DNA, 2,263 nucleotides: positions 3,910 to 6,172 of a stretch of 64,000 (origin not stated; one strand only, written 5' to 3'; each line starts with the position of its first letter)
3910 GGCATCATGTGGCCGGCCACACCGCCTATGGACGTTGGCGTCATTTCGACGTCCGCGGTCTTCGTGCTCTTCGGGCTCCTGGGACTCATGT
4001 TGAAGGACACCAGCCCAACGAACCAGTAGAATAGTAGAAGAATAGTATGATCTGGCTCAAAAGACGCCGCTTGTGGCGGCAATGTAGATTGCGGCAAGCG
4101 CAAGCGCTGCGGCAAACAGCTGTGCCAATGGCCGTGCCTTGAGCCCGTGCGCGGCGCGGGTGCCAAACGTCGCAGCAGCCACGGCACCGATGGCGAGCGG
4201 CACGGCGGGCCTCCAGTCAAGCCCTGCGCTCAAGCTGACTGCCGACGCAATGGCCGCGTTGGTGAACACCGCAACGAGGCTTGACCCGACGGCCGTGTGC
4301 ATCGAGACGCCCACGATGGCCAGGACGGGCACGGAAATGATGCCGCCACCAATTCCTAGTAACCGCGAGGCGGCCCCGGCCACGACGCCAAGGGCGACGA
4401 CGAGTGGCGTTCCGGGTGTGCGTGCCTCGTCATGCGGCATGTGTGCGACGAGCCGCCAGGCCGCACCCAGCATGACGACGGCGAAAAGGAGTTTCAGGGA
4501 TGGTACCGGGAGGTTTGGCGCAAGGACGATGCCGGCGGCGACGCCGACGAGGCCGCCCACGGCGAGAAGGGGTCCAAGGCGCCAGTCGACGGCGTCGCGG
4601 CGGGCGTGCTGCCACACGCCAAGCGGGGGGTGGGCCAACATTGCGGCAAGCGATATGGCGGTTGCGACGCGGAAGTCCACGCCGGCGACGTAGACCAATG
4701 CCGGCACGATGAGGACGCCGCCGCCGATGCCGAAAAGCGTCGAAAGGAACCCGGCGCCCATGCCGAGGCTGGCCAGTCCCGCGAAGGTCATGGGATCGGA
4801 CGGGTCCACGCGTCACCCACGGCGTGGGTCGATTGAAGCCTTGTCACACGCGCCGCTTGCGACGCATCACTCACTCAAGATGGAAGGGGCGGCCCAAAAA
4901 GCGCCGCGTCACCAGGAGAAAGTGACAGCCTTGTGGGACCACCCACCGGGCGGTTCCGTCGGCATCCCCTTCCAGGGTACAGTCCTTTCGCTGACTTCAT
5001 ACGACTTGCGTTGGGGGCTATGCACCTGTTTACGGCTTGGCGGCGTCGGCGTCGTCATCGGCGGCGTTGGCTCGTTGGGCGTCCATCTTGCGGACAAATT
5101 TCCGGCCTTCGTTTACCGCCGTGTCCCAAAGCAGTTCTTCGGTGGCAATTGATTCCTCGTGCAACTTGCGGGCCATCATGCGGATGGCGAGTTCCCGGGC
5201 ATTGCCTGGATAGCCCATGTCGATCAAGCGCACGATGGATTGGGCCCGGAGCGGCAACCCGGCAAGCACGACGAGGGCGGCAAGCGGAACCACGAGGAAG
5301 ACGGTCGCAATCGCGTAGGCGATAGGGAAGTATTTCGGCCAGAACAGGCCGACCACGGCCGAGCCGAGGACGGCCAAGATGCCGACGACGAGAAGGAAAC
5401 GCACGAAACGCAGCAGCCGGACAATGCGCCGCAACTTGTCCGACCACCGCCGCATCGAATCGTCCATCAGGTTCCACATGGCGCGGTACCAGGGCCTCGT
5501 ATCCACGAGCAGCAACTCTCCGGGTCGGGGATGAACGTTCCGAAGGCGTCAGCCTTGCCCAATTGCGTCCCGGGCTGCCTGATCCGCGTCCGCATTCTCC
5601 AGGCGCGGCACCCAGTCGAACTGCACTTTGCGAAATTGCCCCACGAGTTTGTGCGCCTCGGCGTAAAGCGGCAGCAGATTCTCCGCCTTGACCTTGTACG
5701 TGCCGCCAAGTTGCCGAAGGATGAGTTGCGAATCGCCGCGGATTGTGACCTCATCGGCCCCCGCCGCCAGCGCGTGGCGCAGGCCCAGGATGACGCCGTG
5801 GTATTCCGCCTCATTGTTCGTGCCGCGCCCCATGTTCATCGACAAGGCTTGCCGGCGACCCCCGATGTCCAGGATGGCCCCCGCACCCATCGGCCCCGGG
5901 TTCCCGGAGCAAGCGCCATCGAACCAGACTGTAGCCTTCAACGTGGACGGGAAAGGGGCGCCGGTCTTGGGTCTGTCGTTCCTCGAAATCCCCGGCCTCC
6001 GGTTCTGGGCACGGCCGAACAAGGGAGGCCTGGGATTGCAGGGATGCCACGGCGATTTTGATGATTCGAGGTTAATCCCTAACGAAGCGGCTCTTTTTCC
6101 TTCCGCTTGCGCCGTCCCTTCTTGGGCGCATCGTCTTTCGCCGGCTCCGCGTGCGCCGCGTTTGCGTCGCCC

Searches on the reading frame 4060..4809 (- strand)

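Call 64: search_protein_families(library=pfam, proteins=[window:4060-4809:-], max_evalue=0.0001)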
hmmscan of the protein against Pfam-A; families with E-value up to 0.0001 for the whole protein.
window:4060-4809:- (250 aa): 1 family
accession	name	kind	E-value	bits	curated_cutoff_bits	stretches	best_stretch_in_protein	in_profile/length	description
PF01925.25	TauE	-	9e-44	150.3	32.6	1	13-242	2-236/237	Sulfite exporter TauE/SafE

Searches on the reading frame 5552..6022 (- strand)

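Call 64: search_protein_families(library=pfam, proteins=[window:5552-6022:-], max_evalue=0.0001)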
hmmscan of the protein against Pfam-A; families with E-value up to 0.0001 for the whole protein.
window:5552-6022:- (157 aa): 2 families
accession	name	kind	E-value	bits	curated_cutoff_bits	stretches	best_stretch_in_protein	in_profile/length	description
PF13456.12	RVT_3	-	3e-18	66.4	21.6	1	34-153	2-123/123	Reverse transcriptase-like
PF00075.30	RNase_H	-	3.8e-11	43.8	25.8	1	30-153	4-139/141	RNase H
